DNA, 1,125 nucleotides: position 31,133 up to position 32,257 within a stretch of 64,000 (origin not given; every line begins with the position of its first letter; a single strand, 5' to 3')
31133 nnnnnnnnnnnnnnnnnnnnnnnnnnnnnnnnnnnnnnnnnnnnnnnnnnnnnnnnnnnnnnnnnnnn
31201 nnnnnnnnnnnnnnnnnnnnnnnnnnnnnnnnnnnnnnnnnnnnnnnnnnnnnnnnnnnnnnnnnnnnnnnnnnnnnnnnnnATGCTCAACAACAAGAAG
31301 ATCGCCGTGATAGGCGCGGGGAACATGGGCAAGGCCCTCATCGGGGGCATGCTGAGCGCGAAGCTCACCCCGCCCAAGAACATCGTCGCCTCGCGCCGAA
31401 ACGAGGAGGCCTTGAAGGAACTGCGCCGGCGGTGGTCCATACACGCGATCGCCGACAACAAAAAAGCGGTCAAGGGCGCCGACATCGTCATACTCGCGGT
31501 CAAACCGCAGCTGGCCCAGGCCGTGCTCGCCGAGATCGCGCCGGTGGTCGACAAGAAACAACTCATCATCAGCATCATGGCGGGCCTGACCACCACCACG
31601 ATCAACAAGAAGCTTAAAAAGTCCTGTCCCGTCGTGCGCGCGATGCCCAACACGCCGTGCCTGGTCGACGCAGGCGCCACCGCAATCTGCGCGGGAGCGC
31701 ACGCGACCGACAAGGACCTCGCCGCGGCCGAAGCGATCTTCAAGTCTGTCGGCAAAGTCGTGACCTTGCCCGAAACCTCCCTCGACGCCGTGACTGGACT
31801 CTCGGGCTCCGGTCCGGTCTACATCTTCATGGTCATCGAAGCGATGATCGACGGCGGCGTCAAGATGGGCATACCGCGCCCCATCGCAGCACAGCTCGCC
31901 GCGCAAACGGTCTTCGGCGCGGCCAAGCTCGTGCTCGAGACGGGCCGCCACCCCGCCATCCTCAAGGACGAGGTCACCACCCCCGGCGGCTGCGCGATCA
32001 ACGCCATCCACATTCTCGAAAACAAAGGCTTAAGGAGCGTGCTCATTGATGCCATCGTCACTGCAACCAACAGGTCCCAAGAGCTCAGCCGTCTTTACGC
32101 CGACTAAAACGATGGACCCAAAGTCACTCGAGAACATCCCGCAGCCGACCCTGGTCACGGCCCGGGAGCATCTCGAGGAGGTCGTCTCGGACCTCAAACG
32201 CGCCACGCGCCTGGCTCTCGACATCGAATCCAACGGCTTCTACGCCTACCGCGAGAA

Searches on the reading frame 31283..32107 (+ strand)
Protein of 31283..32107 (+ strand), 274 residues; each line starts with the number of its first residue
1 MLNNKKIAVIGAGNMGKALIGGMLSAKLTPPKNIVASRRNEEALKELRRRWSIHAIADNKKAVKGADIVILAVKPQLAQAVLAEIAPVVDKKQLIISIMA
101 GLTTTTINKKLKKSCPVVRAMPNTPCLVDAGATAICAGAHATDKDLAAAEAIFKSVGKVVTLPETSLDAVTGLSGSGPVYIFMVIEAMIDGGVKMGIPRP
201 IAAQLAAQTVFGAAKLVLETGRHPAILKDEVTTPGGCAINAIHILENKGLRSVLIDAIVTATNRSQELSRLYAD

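Call 8: search_protein_families(library=pfam, proteins=[window:31283-32107:+])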
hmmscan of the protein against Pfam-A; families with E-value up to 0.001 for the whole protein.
window:31283-32107:+ (274 aa): 9 families
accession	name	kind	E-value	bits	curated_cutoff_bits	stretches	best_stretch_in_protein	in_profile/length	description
PF14748.11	P5CR_dimer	-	5.6e-39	133.1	25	1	164-268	1-105/105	Pyrroline-5-carboxylate reductase dimerisation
PF03807.23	F420_oxidored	-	1.7e-23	83.4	21.6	1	6-101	1-94/94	NADP oxidoreductase coenzyme F420-dependent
PF01210.29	NAD_Gly3P_dh_N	-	6.1e-09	36.5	23.1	1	6-107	1-111/158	NAD-dependent glycerol-3-phosphate dehydrogenase N-terminus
PF03446.21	NAD_binding_2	-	1.1e-08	35.7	21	1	6-161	1-157/161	NAD binding domain of 6-phosphogluconate dehydrogenase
PF02558.23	ApbA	-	4.1e-08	33.4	22.2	1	7-109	1-110/150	Ketopantoate reductase PanE/ApbA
PF01488.26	Shikimate_DH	-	5.4e-06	27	24.3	1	2-77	10-87/138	Shikimate / quinate 5-dehydrogenase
PF07991.19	KARI_N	-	6.6e-05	23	20.6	1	2-118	2-113/165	Acetohydroxy acid isomeroreductase, NADPH-binding domain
PF02153.23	PDH_N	-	7.1e-05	22.8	26.5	1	38-116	18-94/154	Prephenate dehydrogenase, nucleotide-binding domain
PF02737.24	3HCDH_N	-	0.00087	19.7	22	0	52-160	66-174/180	3-hydroxyacyl-CoA dehydrogenase, NAD binding domain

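Call 9: find_related_loci(query=window:31283-32104:+, collection=genome_contigs, flank=3000)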
Query window:31283-32104:+ (274 aa) in genome_contigs; peptide patterns used: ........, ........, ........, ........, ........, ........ (x = any residue, [..] = any of these).
455 stretches matched a pattern; 26 encode a relative of the query (tblastn E <= 1e-3); 26 distinct loci.
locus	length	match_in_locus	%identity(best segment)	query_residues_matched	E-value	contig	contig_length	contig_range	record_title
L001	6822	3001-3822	90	1-274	4e-164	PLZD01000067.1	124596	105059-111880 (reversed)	MAG: Elusimicrobia bacterium isolate palsa_1176 73.20120700_P3D.185_contig_14882, whole genome shotgun sequence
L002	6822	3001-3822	78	1-274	2e-142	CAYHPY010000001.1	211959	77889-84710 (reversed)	MAG TPA_asm: uncultured Elusimicrobia bacterium isolate ERP119705_co15_38 genome assembly, contig: NODE_17_length_211959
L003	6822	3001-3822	77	2-274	6e-132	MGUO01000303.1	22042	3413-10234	MAG: Elusimicrobia bacterium RIFCSPHIGHO2_02_FULL_57_9 rifcsphigho2_02_scaffold_8968, whole genome shotgun sequence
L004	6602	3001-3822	77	1-274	1e-131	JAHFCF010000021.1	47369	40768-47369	MAG: Elusimicrobia bacterium isolate nzgw215 NODE_273_length_47370_cov_5.849690, whole genome shotgun sequence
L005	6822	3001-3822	76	1-274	1e-131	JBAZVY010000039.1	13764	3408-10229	MAG: Elusimicrobiota bacterium isolate SO_2017_GW1_264 NODE_16590_length_13764_cov_0.860673_OW334_2017, whole genome sho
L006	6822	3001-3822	76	1-274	9e-131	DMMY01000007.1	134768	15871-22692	MAG TPA_asm: Elusimicrobia bacterium isolate UBA9628 contig_572, whole genome shotgun sequence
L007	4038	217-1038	73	1-274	2e-130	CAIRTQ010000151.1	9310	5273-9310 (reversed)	MAG: uncultured Elusimicrobia bacterium isolate MJ-2014_bin-0981 genome assembly, contig: bin-0981:151/158, whole genome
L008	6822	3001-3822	75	1-274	6e-128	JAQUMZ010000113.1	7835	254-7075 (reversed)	MAG: Elusimicrobia bacterium isolate STD1_166 NODE_29878_length_7835_cov_2.302413_Sandtown_D1, whole genome shotgun sequ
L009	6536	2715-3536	74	1-274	1e-126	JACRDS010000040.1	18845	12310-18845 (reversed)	MAG: Elusimicrobia bacterium isolate NC_groundwater_1678_Pr3_B-0.1um_69_20 SR-2_scaffold_141_698103, whole genome shotgu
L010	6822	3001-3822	74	1-274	2e-125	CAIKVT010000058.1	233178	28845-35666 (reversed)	MAG: uncultured Elusimicrobia bacterium isolate MJ-time_bin-0941 genome assembly, contig: bin-0941:58/84, whole genome s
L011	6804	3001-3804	50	1-268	8e-87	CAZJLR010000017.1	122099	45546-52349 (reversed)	MAG TPA_asm: uncultured Candidatus Obscuribacterales bacterium isolate SRP262948_co1_150 genome assembly, contig: NODE_1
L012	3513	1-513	79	104-274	1e-78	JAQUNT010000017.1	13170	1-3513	MAG: Elusimicrobia bacterium isolate STD1_184 NODE_12312_length_13170_cov_2.632600_Sandtown_D1, whole genome shotgun seq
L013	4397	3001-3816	49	1-271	4e-71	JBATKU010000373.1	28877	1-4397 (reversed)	MAG: Desulfobacterales bacterium isolate MFD10234_ilm_asm_bin6 k127_14842, whole genome shotgun sequence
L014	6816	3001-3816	44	1-270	3e-70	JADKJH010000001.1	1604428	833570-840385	MAG: Holophagaceae bacterium isolate Vibo_18-Q3-R45-57_BAT3C.161 tig00000362-10-16013530, whole genome shotgun sequence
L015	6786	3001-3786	47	7-268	1e-69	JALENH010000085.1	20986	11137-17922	MAG: Eubacterium sp. isolate SUG160 k141_5468630, whole genome shotgun sequence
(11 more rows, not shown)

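Call 16: find_related_loci(query=A1, collection=metagenome_contigs, flank=6000)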
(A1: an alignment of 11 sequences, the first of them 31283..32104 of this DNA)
Query A1 (274 aa) in metagenome_contigs; peptide patterns used: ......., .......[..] (x = any residue, [..] = any of these).
600 stretches matched a pattern (row limit reached: there are more); 513 encode a relative of the query (tblastn E <= 1e-3); the best 80 are kept; 80 distinct loci.
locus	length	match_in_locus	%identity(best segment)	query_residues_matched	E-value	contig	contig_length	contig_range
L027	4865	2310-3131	87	1-274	5e-155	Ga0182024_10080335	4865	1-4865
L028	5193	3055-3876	81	1-274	3e-149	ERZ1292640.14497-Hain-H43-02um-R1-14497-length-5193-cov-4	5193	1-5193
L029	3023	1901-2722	75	1-274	6e-143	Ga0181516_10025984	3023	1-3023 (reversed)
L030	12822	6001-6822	72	1-274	1e-133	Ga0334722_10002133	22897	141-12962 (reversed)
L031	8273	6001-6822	77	2-274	2e-131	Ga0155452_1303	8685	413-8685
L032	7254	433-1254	70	1-274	2e-127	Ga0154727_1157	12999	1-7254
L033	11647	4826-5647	74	1-274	2e-124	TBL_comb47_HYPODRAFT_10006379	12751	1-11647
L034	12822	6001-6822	72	1-274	6e-124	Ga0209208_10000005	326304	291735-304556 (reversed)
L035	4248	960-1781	72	1-274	8e-126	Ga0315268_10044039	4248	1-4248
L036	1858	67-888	72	1-274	6e-130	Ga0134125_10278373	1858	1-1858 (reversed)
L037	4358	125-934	70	1-270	3e-123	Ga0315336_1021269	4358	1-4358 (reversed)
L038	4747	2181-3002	70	1-274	6e-122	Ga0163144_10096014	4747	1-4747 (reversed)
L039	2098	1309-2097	74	1-263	2e-126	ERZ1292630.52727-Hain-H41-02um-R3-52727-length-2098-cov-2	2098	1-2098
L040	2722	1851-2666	68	1-272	8e-124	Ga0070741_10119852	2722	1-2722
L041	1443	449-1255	70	1-269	4e-128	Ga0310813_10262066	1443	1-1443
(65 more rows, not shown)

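Call 79: search_protein_families(library=ncbifam, proteins=[window:31283-32104:+], max_evalue=0.00001)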
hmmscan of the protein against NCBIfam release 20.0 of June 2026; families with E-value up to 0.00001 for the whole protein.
window:31283-32104:+ (274 aa): 15 families
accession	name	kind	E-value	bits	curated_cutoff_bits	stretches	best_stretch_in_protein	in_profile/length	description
TIGR00112.1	proC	equivalog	7.8e-89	297.8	196.75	1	7-268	1-263/263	pyrroline-5-carboxylate reductase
NF005813.0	PRK07679.1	exception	2.4e-75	253.5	404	1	4-269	3-269/279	pyrroline-5-carboxylate reductase ProI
NF008839.0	PRK11880.2-4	equivalog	5.3e-44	150.5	288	1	5-267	2-251/252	pyrroline-5-carboxylate reductase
NF005814.0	PRK07680.1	equivalog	1.2e-31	109.9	278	1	6-248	2-244/275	late competence protein ComER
NF005063.0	PRK06476.1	equivalog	5.9e-26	91.6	254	1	6-264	2-252/258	pyrroline-5-carboxylate reductase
NF005384.0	PRK06928.1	exception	9.3e-25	87.7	301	1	5-248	2-247/277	pyrroline-5-carboxylate reductase ProG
NF000942.0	PRK00094.1-4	subfamily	5.4e-09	35.7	257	1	5-107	3-114/334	NAD(P)H-dependent glycerol-3-phosphate dehydrogenase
NF006408.0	PRK08655.1-2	equivalog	1.5e-08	33.9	422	1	3-100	5-99/441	prephenate dehydrogenase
NF005694.0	PRK07502.1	equivalog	7e-08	32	409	1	4-125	6-125/310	prephenate/arogenate dehydrogenase family protein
NF006410.0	PRK08655.1-4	equivalog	7.3e-08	31.6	498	1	4-182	4-186/446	prephenate dehydrogenase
NF000941.0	PRK00094.1-3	equivalog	1.3e-07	31.2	423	1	5-108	2-114/336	NAD(P)H-dependent glycerol-3-phosphate dehydrogenase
NF006409.0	PRK08655.1-3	equivalog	2.9e-07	30.3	310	1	6-99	2-91/290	prephenate dehydrogenase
TIGR01915.1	npdG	equivalog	7.5e-07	29.3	149.8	1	6-107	2-109/220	NADPH-dependent F420 reductase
TIGR00745.1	apbA_panE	subfamily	3.3e-06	26.6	141.35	1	6-105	1-108/305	2-dehydropantoate 2-reductase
NF000946.0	PRK00094.2-4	equivalog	7.3e-06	25.1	455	0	2-106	2-115/342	NAD(P)H-dependent glycerol-3-phosphate dehydrogenase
